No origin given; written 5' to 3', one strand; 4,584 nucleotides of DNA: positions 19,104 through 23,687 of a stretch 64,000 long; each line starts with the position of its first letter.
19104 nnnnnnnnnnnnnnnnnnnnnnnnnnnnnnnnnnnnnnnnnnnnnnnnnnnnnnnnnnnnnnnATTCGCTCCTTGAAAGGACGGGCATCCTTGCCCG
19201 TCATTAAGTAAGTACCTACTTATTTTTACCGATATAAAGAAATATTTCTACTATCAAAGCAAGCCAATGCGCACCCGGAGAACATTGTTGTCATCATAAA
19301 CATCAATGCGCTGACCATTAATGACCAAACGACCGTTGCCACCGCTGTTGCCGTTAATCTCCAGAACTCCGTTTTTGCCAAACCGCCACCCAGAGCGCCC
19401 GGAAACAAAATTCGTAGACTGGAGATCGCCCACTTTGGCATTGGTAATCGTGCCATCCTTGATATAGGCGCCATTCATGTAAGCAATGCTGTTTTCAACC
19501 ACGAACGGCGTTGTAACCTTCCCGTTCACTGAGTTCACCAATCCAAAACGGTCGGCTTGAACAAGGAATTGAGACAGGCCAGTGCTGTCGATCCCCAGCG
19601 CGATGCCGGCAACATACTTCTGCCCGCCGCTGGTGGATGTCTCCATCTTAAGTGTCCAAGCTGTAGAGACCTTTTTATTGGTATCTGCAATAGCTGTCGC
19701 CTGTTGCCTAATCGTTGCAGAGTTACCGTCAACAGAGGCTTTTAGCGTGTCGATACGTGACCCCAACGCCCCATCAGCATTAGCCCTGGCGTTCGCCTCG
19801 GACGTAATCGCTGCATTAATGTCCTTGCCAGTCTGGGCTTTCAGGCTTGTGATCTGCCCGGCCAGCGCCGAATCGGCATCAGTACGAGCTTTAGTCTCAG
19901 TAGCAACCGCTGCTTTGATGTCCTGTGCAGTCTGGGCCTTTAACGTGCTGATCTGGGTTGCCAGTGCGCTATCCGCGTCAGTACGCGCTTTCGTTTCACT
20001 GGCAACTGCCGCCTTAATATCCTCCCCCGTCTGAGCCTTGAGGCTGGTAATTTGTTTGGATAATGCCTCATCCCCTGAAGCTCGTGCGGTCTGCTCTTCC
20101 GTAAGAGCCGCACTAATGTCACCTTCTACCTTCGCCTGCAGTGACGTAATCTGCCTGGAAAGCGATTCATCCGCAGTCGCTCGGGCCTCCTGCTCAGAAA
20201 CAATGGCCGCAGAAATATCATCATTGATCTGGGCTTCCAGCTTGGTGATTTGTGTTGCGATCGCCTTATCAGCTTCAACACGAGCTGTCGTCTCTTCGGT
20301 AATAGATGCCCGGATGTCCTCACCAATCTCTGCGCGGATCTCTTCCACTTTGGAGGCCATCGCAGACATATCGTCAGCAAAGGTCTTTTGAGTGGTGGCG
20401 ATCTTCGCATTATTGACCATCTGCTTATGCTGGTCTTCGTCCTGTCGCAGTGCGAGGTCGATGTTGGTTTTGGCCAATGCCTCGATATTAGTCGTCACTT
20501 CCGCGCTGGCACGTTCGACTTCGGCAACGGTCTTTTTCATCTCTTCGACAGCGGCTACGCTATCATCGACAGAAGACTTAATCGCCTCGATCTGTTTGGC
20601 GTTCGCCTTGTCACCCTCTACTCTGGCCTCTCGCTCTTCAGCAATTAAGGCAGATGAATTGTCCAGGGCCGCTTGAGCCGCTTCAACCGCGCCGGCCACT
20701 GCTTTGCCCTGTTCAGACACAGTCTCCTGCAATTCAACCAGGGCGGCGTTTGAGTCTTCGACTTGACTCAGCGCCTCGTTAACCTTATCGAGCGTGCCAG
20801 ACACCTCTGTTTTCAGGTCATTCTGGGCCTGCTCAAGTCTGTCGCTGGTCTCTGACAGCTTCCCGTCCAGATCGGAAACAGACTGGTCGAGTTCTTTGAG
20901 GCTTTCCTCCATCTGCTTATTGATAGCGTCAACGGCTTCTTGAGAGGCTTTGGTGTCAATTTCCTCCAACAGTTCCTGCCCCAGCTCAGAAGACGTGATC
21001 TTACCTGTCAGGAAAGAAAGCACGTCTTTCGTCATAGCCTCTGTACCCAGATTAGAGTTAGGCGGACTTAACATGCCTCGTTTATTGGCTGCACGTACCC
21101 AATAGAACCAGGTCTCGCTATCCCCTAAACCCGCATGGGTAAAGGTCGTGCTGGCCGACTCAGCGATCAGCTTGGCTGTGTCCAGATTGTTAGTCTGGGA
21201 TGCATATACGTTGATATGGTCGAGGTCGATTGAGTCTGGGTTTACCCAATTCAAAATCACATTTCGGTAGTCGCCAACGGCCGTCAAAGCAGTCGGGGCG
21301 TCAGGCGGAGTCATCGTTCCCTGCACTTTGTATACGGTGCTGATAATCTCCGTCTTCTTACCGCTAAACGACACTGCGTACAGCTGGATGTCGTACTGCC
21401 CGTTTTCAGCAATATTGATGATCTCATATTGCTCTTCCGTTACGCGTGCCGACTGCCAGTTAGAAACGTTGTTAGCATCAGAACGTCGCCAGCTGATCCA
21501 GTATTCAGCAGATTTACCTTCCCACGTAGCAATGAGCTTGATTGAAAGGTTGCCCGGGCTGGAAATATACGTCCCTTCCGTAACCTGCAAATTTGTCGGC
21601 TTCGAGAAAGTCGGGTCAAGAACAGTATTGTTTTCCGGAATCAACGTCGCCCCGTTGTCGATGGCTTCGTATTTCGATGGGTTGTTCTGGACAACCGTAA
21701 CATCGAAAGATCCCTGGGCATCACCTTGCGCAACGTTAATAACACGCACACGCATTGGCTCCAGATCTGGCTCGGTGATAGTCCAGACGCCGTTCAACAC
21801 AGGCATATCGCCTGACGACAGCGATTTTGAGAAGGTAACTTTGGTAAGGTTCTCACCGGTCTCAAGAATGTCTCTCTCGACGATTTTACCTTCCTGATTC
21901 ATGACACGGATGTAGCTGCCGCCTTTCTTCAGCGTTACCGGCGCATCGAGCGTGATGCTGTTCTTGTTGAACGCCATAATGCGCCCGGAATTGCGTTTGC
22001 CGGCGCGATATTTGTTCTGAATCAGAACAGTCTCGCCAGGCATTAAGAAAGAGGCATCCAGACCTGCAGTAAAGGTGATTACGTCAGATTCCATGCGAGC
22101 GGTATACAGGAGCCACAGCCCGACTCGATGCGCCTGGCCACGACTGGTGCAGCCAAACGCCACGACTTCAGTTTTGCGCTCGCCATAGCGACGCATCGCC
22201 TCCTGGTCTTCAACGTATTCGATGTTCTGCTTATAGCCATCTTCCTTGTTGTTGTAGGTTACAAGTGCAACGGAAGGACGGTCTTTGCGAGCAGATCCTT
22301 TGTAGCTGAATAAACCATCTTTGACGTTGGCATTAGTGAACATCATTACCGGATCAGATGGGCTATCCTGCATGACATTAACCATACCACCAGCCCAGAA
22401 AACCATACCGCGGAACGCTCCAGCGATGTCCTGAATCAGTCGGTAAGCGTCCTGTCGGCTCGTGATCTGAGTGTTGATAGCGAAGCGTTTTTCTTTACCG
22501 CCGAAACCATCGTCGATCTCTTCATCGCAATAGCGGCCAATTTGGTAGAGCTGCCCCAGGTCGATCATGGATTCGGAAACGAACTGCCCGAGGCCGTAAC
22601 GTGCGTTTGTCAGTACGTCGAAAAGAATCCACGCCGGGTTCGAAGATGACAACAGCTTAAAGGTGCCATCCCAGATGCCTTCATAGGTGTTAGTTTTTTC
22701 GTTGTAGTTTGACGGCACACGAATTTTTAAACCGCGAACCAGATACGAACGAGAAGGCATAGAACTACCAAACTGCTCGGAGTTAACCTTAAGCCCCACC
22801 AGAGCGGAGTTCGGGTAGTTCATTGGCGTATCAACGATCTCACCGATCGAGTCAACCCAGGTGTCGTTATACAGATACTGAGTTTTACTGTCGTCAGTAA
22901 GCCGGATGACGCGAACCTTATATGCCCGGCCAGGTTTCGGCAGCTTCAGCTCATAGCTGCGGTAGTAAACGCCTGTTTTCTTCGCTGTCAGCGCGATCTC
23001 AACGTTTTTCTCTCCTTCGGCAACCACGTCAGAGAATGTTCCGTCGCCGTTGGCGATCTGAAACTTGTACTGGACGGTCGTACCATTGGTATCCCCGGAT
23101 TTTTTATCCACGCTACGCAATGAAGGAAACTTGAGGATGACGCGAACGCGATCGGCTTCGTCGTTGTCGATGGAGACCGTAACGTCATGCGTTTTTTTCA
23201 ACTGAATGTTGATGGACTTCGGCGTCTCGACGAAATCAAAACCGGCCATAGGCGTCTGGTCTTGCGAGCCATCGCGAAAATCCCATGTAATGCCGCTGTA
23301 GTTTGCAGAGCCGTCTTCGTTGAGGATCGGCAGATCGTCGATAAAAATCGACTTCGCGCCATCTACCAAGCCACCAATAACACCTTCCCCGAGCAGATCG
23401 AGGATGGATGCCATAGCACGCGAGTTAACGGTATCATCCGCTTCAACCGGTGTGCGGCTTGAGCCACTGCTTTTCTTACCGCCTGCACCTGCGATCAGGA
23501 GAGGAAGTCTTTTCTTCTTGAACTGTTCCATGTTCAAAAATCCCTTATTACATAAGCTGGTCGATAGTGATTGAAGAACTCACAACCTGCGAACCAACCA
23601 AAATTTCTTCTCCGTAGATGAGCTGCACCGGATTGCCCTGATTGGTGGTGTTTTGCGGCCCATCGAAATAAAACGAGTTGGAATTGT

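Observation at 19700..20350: Tandem 27-aa repeats in the C-terminal part of the J-like tail tip protein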

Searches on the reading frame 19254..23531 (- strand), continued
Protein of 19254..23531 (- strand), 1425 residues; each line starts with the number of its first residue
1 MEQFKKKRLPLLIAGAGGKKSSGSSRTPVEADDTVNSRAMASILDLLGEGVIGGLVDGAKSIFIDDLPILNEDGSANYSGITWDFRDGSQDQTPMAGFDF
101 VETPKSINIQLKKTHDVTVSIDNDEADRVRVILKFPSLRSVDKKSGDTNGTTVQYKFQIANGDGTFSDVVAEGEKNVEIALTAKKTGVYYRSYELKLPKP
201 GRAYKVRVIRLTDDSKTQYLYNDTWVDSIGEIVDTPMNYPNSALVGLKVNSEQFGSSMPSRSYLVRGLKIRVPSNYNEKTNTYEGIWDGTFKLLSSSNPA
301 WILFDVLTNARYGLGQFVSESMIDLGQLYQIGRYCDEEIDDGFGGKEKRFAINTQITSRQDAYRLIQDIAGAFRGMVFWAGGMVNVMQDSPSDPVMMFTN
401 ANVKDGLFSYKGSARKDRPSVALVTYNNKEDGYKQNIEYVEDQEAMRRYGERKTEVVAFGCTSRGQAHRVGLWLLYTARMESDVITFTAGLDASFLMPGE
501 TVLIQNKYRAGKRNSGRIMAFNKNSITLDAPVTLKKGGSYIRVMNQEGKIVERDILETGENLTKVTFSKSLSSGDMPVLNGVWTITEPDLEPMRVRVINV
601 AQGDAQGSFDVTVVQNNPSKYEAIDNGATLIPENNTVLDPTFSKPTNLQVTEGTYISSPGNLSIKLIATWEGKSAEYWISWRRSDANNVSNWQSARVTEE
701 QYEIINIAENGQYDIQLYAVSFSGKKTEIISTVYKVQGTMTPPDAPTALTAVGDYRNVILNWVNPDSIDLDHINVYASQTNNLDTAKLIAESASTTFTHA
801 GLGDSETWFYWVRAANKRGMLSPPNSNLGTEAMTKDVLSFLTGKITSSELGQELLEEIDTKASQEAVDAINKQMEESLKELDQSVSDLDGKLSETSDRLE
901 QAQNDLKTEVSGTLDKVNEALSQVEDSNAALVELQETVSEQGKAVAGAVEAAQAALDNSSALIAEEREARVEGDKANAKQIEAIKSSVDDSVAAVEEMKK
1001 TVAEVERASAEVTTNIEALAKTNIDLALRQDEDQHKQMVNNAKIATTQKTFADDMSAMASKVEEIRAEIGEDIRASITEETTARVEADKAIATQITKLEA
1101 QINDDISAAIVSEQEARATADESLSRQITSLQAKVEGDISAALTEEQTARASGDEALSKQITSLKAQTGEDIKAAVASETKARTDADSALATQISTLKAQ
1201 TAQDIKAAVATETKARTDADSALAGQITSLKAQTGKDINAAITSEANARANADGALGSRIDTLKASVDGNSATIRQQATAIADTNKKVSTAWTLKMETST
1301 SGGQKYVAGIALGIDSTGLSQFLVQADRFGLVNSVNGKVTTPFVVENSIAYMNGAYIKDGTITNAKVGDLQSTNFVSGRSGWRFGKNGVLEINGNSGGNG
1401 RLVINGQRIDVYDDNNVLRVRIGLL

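Call 17: find_encoding_contigs(protein=P0120, flank=1000, max_places=2)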
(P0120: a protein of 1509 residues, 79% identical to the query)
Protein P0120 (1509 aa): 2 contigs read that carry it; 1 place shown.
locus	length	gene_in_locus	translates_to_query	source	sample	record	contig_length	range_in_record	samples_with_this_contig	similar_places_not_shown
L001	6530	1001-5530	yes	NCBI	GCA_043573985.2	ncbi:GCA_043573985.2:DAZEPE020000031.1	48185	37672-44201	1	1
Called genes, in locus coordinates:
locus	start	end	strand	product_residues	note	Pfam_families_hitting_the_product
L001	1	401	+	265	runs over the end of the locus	PF14464:Prok-JAB, PF00877:NLPC_P60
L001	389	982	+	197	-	-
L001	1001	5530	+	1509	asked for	PF24801:FNIII-A_GpJ, PF00041:fn3 (faint), PF13550:Phage-tail_3, PF09327:Phage_Tail_Tip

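Call 18: find_encoding_contigs(protein=P0025, flank=1000, max_places=2)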
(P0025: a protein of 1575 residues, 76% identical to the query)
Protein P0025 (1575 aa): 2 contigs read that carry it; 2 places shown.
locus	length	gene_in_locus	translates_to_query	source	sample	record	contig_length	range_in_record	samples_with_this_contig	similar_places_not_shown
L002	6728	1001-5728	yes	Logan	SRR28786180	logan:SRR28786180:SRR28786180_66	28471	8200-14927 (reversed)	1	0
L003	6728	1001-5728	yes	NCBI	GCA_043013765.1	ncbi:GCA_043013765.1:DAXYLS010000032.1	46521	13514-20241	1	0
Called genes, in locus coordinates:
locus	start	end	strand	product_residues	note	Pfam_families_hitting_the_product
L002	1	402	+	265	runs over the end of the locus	PF14464:Prok-JAB, PF00877:NLPC_P60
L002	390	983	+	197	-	-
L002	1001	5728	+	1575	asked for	PF00041:fn3 (faint), PF24801:FNIII-A_GpJ, PF13550:Phage-tail_3, PF09327:Phage_Tail_Tip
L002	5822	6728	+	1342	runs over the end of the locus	PF21446:Gp34_trimer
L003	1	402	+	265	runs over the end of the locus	PF14464:Prok-JAB, PF00877:NLPC_P60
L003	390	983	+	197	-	-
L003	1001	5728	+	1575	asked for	PF00041:fn3 (faint), PF24801:FNIII-A_GpJ, PF13550:Phage-tail_3, PF09327:Phage_Tail_Tip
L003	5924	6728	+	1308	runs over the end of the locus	PF21446:Gp34_trimer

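Call 22: search_solved_structures(query=window:19254-23531:-, max_evalue=0.01)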
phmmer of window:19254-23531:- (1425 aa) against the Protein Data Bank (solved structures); distinct sequences matched with E-value up to 0.01: 10.
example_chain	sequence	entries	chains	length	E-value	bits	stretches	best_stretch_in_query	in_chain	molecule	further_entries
25vf_A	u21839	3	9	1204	1.9e-159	536.3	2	17-873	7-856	F2-pyocin-tail-fiber | tail fiber protein of F2-pyocin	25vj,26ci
9l9p_S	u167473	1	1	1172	1e-133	451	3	17-828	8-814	Putative tail fiber protein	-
8iyk_J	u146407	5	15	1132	2e-132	446.7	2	20-869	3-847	Tip attachment protein J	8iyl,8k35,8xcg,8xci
9e7m_Ja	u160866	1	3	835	7.4e-123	415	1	20-858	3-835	Tip attachment protein J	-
23gd_D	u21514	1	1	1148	2e-118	400.3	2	16-828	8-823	J-like tail tip protein gp24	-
9ze4_N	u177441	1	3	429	3.9e-16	61.5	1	1126-1424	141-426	Tip attachment protein J central straight fiber domain-containing protein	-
9wca_J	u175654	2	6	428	8.5e-12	47.1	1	1270-1405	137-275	A8 gpJ 713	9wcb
8xcj_Z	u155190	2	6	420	1.4e-11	46.4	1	1270-1388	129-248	Tip attachment protein J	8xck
8jvm_F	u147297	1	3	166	2e-07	32.7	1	1270-1397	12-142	Tip attachment protein J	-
7z4b_EA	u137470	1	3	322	0.00059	21.1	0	1309-1423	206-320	Putative tail tip fiber protein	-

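Call 33: search_protein_families(library=ncbifam, proteins=[window:19254-23531:-], max_evalue=0.01)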
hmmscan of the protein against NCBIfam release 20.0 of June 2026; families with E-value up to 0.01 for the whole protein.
window:19254-23531:- (1425 aa): 2 families
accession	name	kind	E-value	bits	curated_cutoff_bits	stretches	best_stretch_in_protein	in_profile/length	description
NF049904.1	lambda_TipJ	exception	2.7e-166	555.1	1950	2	20-979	3-939/1163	phage attachment tail tip protein J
NF040662.1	attach_TipJ_rel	subfamily_domain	9.8e-27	93.6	140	1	144-566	24-415/477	host specificity factor TipJ family phage tail protein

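Call 60: search_protein_families(library=phrogs, proteins=[window:19254-23531:-], max_evalue=0.00001)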
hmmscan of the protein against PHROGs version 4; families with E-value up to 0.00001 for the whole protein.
window:19254-23531:- (1425 aa): 17 families
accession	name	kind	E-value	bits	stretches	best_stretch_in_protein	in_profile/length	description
phrog_2589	-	tail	0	1318.4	2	10-958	3-936/3686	tail protein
phrog_31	-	tail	0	1235.9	1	7-1423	254-1300/1565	central tail fiber J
phrog_1727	-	tail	4.5e-207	691.3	1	17-798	5-778/1174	tail protein and host specificity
phrog_496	-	tail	6.8e-141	472.4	3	828-1070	2-230/769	tail fiber protein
phrog_2148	-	tail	5.8e-116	389.8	2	281-978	3-682/901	tail fiber protein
phrog_7997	-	tail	2.2e-105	354.5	1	322-885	1-555/589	tail protein and host specificity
phrog_10652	-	unknown function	1e-77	262.5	1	272-560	1-295/328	-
phrog_5269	-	unknown function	2.5e-61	209.1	1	1207-1393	159-354/564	-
phrog_10903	-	unknown function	4.5e-55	188.5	4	352-738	3-399/954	-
phrog_14774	-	unknown function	4e-45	154.6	1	145-354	10-210/212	-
phrog_15723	-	unknown function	3.8e-41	142.1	1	309-491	8-194/223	-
phrog_4346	-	unknown function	7.1e-26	91.8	1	19-173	2-157/600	-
phrog_30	-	tail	7.6e-25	89.3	1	20-307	3-281/544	minor tail protein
phrog_37064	-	tail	1.1e-22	80.7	2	992-1166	837-1024/1491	tail fiber protein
phrog_5616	-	tail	2.7e-19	70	2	296-509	240-462/873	tail fiber protein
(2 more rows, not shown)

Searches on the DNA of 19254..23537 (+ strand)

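Call 9: search_dna_similar(query=window:19254-23537:+, collection=phages, mode=near, max_rows=30)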
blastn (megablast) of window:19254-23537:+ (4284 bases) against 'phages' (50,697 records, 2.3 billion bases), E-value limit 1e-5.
Records with a match: 4; places in all: 4; records where one place covers at least 80% of the query: 2.
Best place of each record, by identity: 80-90% 2; 60-80% 2.
By first word of the organism name: Salmonella 2; Escherichia 2.
By host as written in the record: Salmonella enterica subsp. enterica serovar Typhimurium strain LT2 2; Escherichia coli strain SCU-107 1; - 1.
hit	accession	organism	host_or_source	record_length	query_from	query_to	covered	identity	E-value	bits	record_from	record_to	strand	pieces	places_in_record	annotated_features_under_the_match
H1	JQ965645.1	Salmonella phage SSU5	Salmonella enterica subsp. enterica ...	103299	734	4284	83%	82.2%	0e+0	3025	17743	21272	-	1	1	putative phage tail protein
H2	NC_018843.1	Salmonella phage SSU5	Salmonella enterica subsp. enterica ...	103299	734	4284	83%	82.2%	0e+0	3025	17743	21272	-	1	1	tail protein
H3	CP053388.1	Escherichia phage CMS-2020a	Escherichia coli strain SCU-107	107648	1674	4284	61%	78.8%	0e+0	1755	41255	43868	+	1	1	record has no annotation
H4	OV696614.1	Escherichia phage Cyrano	-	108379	1674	4284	61%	78.3%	0e+0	1677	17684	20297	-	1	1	tail host specificity protein J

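Call 11: search_dna_similar(query=window:19254-23537:+, collection=plasmids, mode=near, max_rows=40)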
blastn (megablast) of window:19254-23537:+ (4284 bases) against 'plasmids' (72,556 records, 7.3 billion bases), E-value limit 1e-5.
Records with a match: 347; places in all: 353; records where one place covers at least 80% of the query: 173.
Best place of each record, by identity: >=99% 2; 95-99% 3; 80-90% 223; 60-80% 119.
By first word of the organism name: Escherichia 122; Enterobacter 86; Yersinia 61; Salmonella 48; Citrobacter 22; Cronobacter 3; Klebsiella 2; Kluyvera 1; Shigella 1; uncultured 1.
By predicted mobility (MOB-suite, as given by PLSDB): non-mobilizable 332; conjugative 11; mobilizable 4.
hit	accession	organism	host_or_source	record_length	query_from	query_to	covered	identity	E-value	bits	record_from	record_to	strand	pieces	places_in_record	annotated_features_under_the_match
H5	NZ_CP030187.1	Salmonella enterica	-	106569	1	4284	100%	99.5%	0e+0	7790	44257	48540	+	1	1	phage tail protein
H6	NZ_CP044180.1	Salmonella enterica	-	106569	1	4284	100%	99.5%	0e+0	7790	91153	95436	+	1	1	phage tail protein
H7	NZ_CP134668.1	Enterobacter ludwigii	Homo sapiens,bacteria,rectum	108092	238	4284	94%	95.3%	0e+0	6416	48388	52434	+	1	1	phage tail protein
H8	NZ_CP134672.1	Enterobacter ludwigii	Homo sapiens,bacteria,rectum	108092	238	4284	94%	95.3%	0e+0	6416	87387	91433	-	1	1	phage tail protein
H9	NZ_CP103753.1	Enterobacter asburiae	Homo sapiens,blood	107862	238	4284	94%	95.2%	0e+0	6405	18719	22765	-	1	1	phage tail protein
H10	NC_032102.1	Enterobacter cloacae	-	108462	238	4284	94%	85.3%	0e+0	4178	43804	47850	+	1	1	phage tail protein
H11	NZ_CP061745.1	Enterobacter hormaechei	Homo sapiens,cell culture,secretion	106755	238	4284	94%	85.3%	0e+0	4167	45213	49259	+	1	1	phage tail protein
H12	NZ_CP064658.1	Enterobacter hormaechei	Homo sapiens,blood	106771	238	4284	94%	85.3%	0e+0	4167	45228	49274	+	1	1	phage tail protein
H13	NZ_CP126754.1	Enterobacter hormaechei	Cat,isolated bacterial culture,urine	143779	238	4284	94%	85.3%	0e+0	4167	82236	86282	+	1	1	phage tail protein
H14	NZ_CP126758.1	Enterobacter hormaechei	Dog,isolated bacterial culture,wound ...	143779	238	4284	94%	85.3%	0e+0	4167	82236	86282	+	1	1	phage tail protein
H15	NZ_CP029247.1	Enterobacter hormaechei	canine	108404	238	4284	94%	85.2%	0e+0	4161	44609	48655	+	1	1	phage tail protein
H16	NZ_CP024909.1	Enterobacter hormaechei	Canis lupus familiaris,Dermis,Bite Wound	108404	238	4284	94%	85.2%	0e+0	4161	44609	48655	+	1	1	phage tail protein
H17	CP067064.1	Enterobacter hormaechei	Genomic DNA,environmental surface of zoo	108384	238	4284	94%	85.2%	0e+0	4161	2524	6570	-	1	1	none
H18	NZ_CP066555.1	Enterobacter hormaechei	Genomic DNA,zoo environmental surface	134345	238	4284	94%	85.2%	0e+0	4161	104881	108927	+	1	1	phage tail protein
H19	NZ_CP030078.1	Enterobacter hormaechei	Homo sapiens,sptum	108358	238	4284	94%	85.2%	0e+0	4161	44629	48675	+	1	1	phage tail protein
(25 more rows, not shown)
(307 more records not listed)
